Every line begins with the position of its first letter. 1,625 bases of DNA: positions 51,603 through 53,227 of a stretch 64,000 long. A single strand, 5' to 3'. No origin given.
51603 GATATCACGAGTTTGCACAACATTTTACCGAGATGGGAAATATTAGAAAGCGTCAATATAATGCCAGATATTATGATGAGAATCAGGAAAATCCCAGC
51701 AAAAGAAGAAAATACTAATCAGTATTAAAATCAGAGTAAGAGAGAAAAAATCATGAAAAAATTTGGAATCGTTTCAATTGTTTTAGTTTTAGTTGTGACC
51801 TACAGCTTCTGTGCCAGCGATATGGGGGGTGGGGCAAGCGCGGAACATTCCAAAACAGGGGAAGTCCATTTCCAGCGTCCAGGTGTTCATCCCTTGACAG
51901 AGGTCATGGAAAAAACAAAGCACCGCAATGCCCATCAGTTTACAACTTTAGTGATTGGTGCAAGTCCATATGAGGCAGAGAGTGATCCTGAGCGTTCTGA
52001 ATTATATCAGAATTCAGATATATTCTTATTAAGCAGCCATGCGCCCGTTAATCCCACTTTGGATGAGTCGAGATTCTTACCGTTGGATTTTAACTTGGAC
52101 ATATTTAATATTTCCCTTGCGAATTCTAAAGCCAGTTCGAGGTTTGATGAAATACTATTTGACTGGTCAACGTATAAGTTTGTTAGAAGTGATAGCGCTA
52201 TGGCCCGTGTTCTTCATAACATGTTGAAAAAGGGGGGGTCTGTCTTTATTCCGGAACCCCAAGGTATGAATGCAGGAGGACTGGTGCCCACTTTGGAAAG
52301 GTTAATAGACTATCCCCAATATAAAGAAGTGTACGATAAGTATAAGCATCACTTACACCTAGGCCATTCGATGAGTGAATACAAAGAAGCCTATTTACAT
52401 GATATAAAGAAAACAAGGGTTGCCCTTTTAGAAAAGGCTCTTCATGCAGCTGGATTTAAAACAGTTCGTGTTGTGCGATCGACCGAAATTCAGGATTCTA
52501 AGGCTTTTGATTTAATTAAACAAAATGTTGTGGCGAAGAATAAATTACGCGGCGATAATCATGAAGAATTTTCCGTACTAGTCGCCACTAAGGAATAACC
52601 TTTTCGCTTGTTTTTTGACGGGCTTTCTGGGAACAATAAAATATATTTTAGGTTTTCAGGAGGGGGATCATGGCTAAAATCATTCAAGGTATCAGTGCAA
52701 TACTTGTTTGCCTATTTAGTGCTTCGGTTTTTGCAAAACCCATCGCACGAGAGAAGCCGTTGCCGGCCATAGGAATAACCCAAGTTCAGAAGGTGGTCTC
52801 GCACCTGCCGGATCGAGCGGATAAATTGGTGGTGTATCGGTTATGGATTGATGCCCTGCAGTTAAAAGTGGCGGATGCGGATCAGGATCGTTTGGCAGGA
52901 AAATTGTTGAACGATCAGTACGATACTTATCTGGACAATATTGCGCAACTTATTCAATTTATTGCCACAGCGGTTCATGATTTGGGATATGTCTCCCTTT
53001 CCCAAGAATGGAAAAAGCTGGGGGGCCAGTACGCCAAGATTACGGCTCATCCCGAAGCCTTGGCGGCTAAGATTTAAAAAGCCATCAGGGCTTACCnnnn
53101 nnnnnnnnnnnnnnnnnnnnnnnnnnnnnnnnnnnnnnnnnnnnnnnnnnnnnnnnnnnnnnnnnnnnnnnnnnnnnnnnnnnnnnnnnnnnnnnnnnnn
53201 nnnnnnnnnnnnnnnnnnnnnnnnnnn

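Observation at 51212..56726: Island of signal-peptide proteins of unknown function with a tyrosine recombinase, wedged between glyQS and tal-priA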

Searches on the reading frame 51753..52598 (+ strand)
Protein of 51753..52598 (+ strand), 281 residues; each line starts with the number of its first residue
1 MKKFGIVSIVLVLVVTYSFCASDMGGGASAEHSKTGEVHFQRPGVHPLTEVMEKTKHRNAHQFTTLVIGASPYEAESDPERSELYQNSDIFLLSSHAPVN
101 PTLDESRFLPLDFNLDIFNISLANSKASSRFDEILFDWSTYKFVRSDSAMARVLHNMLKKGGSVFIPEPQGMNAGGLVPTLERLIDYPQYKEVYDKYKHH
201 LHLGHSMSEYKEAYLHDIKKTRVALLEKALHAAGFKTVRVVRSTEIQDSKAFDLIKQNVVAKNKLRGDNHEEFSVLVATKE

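Call 3: search_protein_families(library=pfam, proteins=[window:51753-52598:+], max_evalue=0.1)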
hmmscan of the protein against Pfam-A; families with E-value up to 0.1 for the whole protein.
window:51753-52598:+ (281 aa): 0 families

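Call 6: search_protein_families(library=ncbifam, proteins=[window:51753-52598:+], max_evalue=0.01)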
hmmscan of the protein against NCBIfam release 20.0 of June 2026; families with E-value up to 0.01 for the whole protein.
window:51753-52598:+ (281 aa): 0 families

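Call 27: find_homologous_proteins(query=window:51753-52598:+, max_evalue=0.001)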
Query window:51753-52598:+ (281 aa): 2 proteins with E <= 0.001 among 1625 candidates.
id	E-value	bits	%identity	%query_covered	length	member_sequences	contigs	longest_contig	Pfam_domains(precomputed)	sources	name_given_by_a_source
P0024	9.8e-184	627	100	100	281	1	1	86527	-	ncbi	ncbi:MAG: hypothetical protein ACK5PQ_04895 [Alphaproteobacteria bacterium]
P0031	1.2e-59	220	49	100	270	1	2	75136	-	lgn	-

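Call 33: search_protein_families(library=pfam, proteins=[window:51816-52595:+], max_evalue=10)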
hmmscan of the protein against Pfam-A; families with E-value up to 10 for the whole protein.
seq(260 aa): 0 families

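Call 40: predict_structure(alignment_id=A2)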
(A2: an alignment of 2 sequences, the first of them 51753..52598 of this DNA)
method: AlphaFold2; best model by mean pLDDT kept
length: 281 residues; sequences in the alignment: 2
mean_pLDDT: 53.1   pTM: 0.51
mean pLDDT of the five models: 53.1, 50.7, 48.8, 38.2, 38.2
residues with pLDDT >= 90: 1; 70-90: 41; 50-70: 135; < 50: 104
segments of 3 or more residues with pLDDT < 50: 1-47, 59-63, 72-81, 97-102, 113-125, 138-146, 167-178
pLDDT, mean of each block of 10 residues (from residue 1): 24 29 23 27 42 53 56 47 57 54 54 44 51 55 49 57 47 43 72 86 68 74 73 69 62 59 54 60 55
secondary structure, 60 per line:
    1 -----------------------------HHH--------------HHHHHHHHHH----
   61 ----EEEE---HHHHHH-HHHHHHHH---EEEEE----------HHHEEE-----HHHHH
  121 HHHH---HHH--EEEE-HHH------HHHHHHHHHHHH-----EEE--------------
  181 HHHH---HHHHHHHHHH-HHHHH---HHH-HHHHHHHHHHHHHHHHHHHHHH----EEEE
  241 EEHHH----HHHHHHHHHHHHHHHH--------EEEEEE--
elements in order: H47-56 E65-68 H72-77 H79-86 E90-94 E108-110 H116-124 E133-136 H147-158 E164-166 H181-184 H188-197 H199-203 H211-232 E237-242 H250-265 E274-279
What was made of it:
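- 51753..52598 (+): 281-aa exported protein with a possible, degenerate Rossmann/methyltransferase-like fold. It occurs in two of the six lineages. The AlphaFold model has pLDDT 53 and pTM 0.51 (call 40).
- On Class I SAM methyltransferase (281-aa protein): AlphaFold pLDDT 53, pTM 0.51 (call 40).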

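Call 76: search_protein_families(library=ncbifam, proteins=[L005:7420-8325:+, L014:2811-3716:+, L012:4729-5634:+, L012:5658-6455:-, L012:6591-6956:+, L012:7142-7504:+, L005:8468-9277:-], max_evalue=0.00001)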
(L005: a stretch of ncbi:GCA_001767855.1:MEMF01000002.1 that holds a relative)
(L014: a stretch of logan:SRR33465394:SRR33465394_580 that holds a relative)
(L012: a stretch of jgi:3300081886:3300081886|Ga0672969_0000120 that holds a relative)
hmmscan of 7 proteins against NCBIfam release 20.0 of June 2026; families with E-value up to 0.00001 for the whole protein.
L005:7420-8325:+ (301 aa): 11 families
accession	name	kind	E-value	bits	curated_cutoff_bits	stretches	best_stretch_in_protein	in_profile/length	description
TIGR02224.1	recomb_XerC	equivalog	3.1e-90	302.5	335.15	1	7-301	2-293/295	tyrosine recombinase XerC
TIGR02225.1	recomb_XerD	equivalog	3.3e-72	243.3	329.6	1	7-301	2-290/290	site-specific tyrosine recombinase XerD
NF001399.0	PRK00283.1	subfamily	2.4e-71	240.4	279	1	7-301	11-299/300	tyrosine recombinase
NF040815.2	recomb_XerA_Arch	equivalog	3.6e-60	203.8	220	1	16-294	10-263/263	site-specific tyrosine recombinase/integron integrase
NF002331.0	PRK01287.1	subfamily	2.4e-42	145.2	371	1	6-299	31-326/365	site-specific tyrosine recombinase XerC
TIGR02249.1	integrase_gron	subfamily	1.5e-36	126.3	265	2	222-292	237-307/315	integron integrase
NF003462.0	PRK05084.1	equivalog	6.1e-31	107.4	267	1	140-295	195-354/360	tyrosine recombinase XerS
NF011946.0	PRK15417.1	equivalog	4e-19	69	435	1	236-287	266-317/337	integron integrase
NF007371.0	PRK09871.1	subfamily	9.3e-12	44.9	222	1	135-295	21-184/198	tyrosine-type DNA invertase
NF040693.1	recomb_GmtY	equivalog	2.8e-09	36.7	340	1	244-292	391-439/441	gamma-mobile-trio recombinase GmtY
NF007370.0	PRK09870.1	subfamily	2.9e-07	30.3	221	1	150-298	42-192/200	tyrosine-type DNA invertase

L014:2811-3716:+ (301 aa): 11 families
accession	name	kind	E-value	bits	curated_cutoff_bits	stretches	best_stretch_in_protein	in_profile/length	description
TIGR02224.1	recomb_XerC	equivalog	4.1e-91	305.4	335.15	1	6-301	1-293/295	tyrosine recombinase XerC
TIGR02225.1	recomb_XerD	equivalog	5.4e-74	249.1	329.6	1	7-301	2-290/290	site-specific tyrosine recombinase XerD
NF001399.0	PRK00283.1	subfamily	6.2e-73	245.6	279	1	5-301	9-299/300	tyrosine recombinase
NF040815.2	recomb_XerA_Arch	equivalog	2.2e-61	207.7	220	1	16-294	10-263/263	site-specific tyrosine recombinase/integron integrase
NF002331.0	PRK01287.1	subfamily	6.1e-42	143.9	371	1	5-299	30-326/365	site-specific tyrosine recombinase XerC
TIGR02249.1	integrase_gron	subfamily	9.3e-37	127.1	265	2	221-292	236-307/315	integron integrase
NF003462.0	PRK05084.1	equivalog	3.6e-32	111.5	267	1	140-295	195-354/360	tyrosine recombinase XerS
NF011946.0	PRK15417.1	equivalog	4.1e-19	68.9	435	1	239-287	269-317/337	integron integrase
NF007371.0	PRK09871.1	subfamily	5.9e-13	48.8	222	1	137-295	23-184/198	tyrosine-type DNA invertase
NF040693.1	recomb_GmtY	equivalog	1.2e-09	37.9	340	1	244-292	391-439/441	gamma-mobile-trio recombinase GmtY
NF007370.0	PRK09870.1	subfamily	1.6e-07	31.2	221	1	140-298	32-192/200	tyrosine-type DNA invertase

L012:4729-5634:+ (301 aa): 11 families
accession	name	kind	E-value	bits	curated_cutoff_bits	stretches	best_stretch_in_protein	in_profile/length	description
TIGR02224.1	recomb_XerC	equivalog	4.9e-90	301.9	335.15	1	7-301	2-293/295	tyrosine recombinase XerC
TIGR02225.1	recomb_XerD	equivalog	2.9e-74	250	329.6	1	6-301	1-290/290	site-specific tyrosine recombinase XerD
NF001399.0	PRK00283.1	subfamily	5.7e-73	245.8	279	1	4-301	8-299/300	tyrosine recombinase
NF040815.2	recomb_XerA_Arch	equivalog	1.7e-59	201.6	220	1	16-294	10-263/263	site-specific tyrosine recombinase/integron integrase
NF002331.0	PRK01287.1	subfamily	1.4e-41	142.7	371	1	6-299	31-326/365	site-specific tyrosine recombinase XerC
TIGR02249.1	integrase_gron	subfamily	3.7e-37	128.4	265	2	221-292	236-307/315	integron integrase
NF003462.0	PRK05084.1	equivalog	3.7e-30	104.9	267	1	140-294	195-353/360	tyrosine recombinase XerS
NF011946.0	PRK15417.1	equivalog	3.8e-19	69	435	2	241-287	271-317/337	integron integrase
NF007371.0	PRK09871.1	subfamily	1.2e-12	47.8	222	1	134-294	20-183/198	tyrosine-type DNA invertase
NF007370.0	PRK09870.1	subfamily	5.8e-09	35.9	221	1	119-297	15-191/200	tyrosine-type DNA invertase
NF040693.1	recomb_GmtY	equivalog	9.3e-09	35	340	1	244-292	391-439/441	gamma-mobile-trio recombinase GmtY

L012:5658-6455:- (265 aa): 0 families

L012:6591-6956:+ (121 aa): 0 families

L012:7142-7504:+ (120 aa): 0 families

L005:8468-9277:- (269 aa): 2 families
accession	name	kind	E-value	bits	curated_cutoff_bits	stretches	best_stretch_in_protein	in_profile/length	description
NF007756.0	PRK10437.1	equivalog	3.8e-09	36.3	251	1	47-136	18-109/220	carbonate dehydratase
NF011765.0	PRK15219.1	subfamily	8.2e-07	28.7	221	1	59-222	85-236/245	carbonic anhydrase family protein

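Call 80: search_protein_families(library=phrogs, proteins=[window:51753-52598:+], max_evalue=0.01)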
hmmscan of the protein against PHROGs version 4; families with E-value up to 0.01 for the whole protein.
window:51753-52598:+ (281 aa): 0 families

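Call 81: search_protein_families(library=padloc, proteins=[window:51753-52598:+], max_evalue=0.01)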
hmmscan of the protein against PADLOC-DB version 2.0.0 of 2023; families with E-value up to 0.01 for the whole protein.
window:51753-52598:+ (281 aa): 0 families

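Call 107: search_solved_structures(query=A2, max_evalue=10, show_alignments=2)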
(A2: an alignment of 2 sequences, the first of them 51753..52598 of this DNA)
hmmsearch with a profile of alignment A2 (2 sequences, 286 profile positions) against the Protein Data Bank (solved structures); distinct sequences matched with E-value up to 10: 4.
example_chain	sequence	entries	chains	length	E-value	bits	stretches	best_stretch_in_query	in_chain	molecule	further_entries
6yqx_A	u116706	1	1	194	1.2e-05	28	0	144-173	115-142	de novo designed TIM barrel DeNovoTIM13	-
7p12_A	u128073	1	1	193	4.2e-05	26.2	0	144-173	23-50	DeNovoTIM13-SB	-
6wvs_A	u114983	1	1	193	0.0051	19.4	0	151-173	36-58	DeNovoTIM15 hyperstable de novo TIM barrel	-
2rc5_A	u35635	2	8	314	0.059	15.9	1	147-207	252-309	Ferredoxin-NADP reductase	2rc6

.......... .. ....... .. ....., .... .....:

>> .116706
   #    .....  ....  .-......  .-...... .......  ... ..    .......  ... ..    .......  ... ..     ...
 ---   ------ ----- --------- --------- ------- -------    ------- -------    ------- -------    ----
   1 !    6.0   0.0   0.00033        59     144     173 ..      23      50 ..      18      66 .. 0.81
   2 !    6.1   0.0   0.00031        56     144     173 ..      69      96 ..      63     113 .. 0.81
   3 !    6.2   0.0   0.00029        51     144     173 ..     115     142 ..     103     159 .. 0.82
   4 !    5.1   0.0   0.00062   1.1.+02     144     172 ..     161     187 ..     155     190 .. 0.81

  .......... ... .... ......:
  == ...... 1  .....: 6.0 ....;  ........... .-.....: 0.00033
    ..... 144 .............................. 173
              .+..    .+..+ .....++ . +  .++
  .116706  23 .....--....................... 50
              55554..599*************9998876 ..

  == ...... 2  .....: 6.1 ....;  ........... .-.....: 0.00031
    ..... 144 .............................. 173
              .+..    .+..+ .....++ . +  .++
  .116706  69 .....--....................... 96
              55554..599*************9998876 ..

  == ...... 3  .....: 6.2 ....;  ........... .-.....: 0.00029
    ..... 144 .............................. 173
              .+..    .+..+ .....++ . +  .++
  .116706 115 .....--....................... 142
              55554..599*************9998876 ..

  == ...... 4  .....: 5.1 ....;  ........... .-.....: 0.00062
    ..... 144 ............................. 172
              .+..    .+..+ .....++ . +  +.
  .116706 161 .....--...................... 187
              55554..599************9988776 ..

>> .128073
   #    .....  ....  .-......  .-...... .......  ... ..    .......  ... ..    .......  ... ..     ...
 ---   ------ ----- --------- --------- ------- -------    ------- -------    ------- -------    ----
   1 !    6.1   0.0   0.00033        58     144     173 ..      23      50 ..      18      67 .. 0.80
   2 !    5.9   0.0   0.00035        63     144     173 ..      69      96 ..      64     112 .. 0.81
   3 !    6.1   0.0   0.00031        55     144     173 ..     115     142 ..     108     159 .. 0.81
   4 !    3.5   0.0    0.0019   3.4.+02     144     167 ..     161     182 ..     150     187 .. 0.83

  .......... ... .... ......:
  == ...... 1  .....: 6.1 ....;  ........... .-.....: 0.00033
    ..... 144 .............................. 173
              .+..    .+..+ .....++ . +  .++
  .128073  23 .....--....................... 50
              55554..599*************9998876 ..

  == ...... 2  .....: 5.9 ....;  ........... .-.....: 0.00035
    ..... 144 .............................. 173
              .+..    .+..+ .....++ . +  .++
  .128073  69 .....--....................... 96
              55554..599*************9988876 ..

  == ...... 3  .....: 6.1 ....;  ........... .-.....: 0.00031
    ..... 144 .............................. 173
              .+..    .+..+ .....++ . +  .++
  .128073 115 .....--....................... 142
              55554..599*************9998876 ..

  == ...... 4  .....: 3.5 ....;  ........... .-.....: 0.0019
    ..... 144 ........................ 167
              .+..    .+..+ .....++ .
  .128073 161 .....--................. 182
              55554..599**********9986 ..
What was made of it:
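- On Class I SAM methyltransferase (281-aa protein): The PDB profile search gave only spurious hits (call 107).
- Closest known: Class I SAM-dependent methyltransferases. Different: No HMM or PDB sequence match was found (calls 3, 6, 33, 107).
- Tried and rejected: It hit only de novo TIM barrels, through a repeated LKKGG motif (call 107).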

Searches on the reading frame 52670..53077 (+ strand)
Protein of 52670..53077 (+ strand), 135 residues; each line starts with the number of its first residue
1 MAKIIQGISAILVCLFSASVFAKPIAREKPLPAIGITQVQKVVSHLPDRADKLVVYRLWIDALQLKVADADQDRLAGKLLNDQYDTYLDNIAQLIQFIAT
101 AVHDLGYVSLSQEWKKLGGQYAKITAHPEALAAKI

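Call 3: search_protein_families(library=pfam, proteins=[window:52670-53077:+], max_evalue=0.1)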
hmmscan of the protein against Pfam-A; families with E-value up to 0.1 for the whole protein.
window:52670-53077:+ (135 aa): 1 family
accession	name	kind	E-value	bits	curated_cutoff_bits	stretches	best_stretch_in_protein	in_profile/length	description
PF15546.11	DUF4653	-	0.019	15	27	1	55-99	175-218/229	Domain of unknown function (DUF4653)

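Call 6: search_protein_families(library=ncbifam, proteins=[window:52670-53077:+], max_evalue=0.01)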
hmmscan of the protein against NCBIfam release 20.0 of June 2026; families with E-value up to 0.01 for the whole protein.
window:52670-53077:+ (135 aa): 0 families

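Call 76: search_protein_families(library=ncbifam, proteins=[L005:7420-8325:+, L014:2811-3716:+, L012:4729-5634:+, L012:5658-6455:-, L012:6591-6956:+, L012:7142-7504:+, L005:8468-9277:-], max_evalue=0.00001)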
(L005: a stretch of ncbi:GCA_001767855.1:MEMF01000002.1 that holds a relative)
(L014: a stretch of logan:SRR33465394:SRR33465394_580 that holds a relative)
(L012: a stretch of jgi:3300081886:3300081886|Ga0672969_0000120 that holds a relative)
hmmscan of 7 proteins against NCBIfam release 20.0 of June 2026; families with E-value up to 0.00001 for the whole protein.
L005:7420-8325:+ (301 aa): 11 families
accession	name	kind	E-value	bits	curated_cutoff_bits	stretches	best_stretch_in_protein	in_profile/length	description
TIGR02224.1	recomb_XerC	equivalog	3.1e-90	302.5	335.15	1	7-301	2-293/295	tyrosine recombinase XerC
TIGR02225.1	recomb_XerD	equivalog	3.3e-72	243.3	329.6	1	7-301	2-290/290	site-specific tyrosine recombinase XerD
NF001399.0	PRK00283.1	subfamily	2.4e-71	240.4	279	1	7-301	11-299/300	tyrosine recombinase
NF040815.2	recomb_XerA_Arch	equivalog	3.6e-60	203.8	220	1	16-294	10-263/263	site-specific tyrosine recombinase/integron integrase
NF002331.0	PRK01287.1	subfamily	2.4e-42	145.2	371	1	6-299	31-326/365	site-specific tyrosine recombinase XerC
TIGR02249.1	integrase_gron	subfamily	1.5e-36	126.3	265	2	222-292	237-307/315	integron integrase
NF003462.0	PRK05084.1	equivalog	6.1e-31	107.4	267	1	140-295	195-354/360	tyrosine recombinase XerS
NF011946.0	PRK15417.1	equivalog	4e-19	69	435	1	236-287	266-317/337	integron integrase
NF007371.0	PRK09871.1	subfamily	9.3e-12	44.9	222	1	135-295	21-184/198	tyrosine-type DNA invertase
NF040693.1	recomb_GmtY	equivalog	2.8e-09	36.7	340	1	244-292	391-439/441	gamma-mobile-trio recombinase GmtY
NF007370.0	PRK09870.1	subfamily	2.9e-07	30.3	221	1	150-298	42-192/200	tyrosine-type DNA invertase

L014:2811-3716:+ (301 aa): 11 families
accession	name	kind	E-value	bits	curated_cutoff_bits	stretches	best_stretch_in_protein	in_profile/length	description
TIGR02224.1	recomb_XerC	equivalog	4.1e-91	305.4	335.15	1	6-301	1-293/295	tyrosine recombinase XerC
TIGR02225.1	recomb_XerD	equivalog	5.4e-74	249.1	329.6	1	7-301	2-290/290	site-specific tyrosine recombinase XerD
NF001399.0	PRK00283.1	subfamily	6.2e-73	245.6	279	1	5-301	9-299/300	tyrosine recombinase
NF040815.2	recomb_XerA_Arch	equivalog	2.2e-61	207.7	220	1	16-294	10-263/263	site-specific tyrosine recombinase/integron integrase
NF002331.0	PRK01287.1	subfamily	6.1e-42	143.9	371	1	5-299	30-326/365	site-specific tyrosine recombinase XerC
TIGR02249.1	integrase_gron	subfamily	9.3e-37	127.1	265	2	221-292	236-307/315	integron integrase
NF003462.0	PRK05084.1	equivalog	3.6e-32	111.5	267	1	140-295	195-354/360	tyrosine recombinase XerS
NF011946.0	PRK15417.1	equivalog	4.1e-19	68.9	435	1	239-287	269-317/337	integron integrase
NF007371.0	PRK09871.1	subfamily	5.9e-13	48.8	222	1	137-295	23-184/198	tyrosine-type DNA invertase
NF040693.1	recomb_GmtY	equivalog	1.2e-09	37.9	340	1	244-292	391-439/441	gamma-mobile-trio recombinase GmtY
NF007370.0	PRK09870.1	subfamily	1.6e-07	31.2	221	1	140-298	32-192/200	tyrosine-type DNA invertase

L012:4729-5634:+ (301 aa): 11 families
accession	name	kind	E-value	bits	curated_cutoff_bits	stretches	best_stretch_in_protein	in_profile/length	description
TIGR02224.1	recomb_XerC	equivalog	4.9e-90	301.9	335.15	1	7-301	2-293/295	tyrosine recombinase XerC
TIGR02225.1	recomb_XerD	equivalog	2.9e-74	250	329.6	1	6-301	1-290/290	site-specific tyrosine recombinase XerD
NF001399.0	PRK00283.1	subfamily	5.7e-73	245.8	279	1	4-301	8-299/300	tyrosine recombinase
NF040815.2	recomb_XerA_Arch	equivalog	1.7e-59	201.6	220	1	16-294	10-263/263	site-specific tyrosine recombinase/integron integrase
NF002331.0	PRK01287.1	subfamily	1.4e-41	142.7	371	1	6-299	31-326/365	site-specific tyrosine recombinase XerC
TIGR02249.1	integrase_gron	subfamily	3.7e-37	128.4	265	2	221-292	236-307/315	integron integrase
NF003462.0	PRK05084.1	equivalog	3.7e-30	104.9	267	1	140-294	195-353/360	tyrosine recombinase XerS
NF011946.0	PRK15417.1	equivalog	3.8e-19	69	435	2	241-287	271-317/337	integron integrase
NF007371.0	PRK09871.1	subfamily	1.2e-12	47.8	222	1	134-294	20-183/198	tyrosine-type DNA invertase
NF007370.0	PRK09870.1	subfamily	5.8e-09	35.9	221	1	119-297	15-191/200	tyrosine-type DNA invertase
NF040693.1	recomb_GmtY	equivalog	9.3e-09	35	340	1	244-292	391-439/441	gamma-mobile-trio recombinase GmtY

L012:5658-6455:- (265 aa): 0 families

L012:6591-6956:+ (121 aa): 0 families

L012:7142-7504:+ (120 aa): 0 families

L005:8468-9277:- (269 aa): 2 families
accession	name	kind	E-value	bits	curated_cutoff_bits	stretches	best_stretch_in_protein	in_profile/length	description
NF007756.0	PRK10437.1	equivalog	3.8e-09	36.3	251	1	47-136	18-109/220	carbonate dehydratase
NF011765.0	PRK15219.1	subfamily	8.2e-07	28.7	221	1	59-222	85-236/245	carbonic anhydrase family protein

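Call 80: search_protein_families(library=phrogs, proteins=[window:52670-53077:+], max_evalue=0.01)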
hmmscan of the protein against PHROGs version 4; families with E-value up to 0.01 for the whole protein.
window:52670-53077:+ (135 aa): 0 families

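Call 81: search_protein_families(library=padloc, proteins=[window:52670-53077:+], max_evalue=0.01)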
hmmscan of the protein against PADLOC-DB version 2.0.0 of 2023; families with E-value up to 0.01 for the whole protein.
window:52670-53077:+ (135 aa): 0 families

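Call 85: find_related_loci(query=A8, collection=metagenome_contigs, flank=6000)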
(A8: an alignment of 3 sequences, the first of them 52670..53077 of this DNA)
Query A8 (135 aa) in metagenome_contigs; peptide patterns used: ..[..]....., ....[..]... (x = any residue, [..] = any of these).
218 stretches matched a pattern, but none encodes a relative of the query by tblastn (E <= 1e-3).
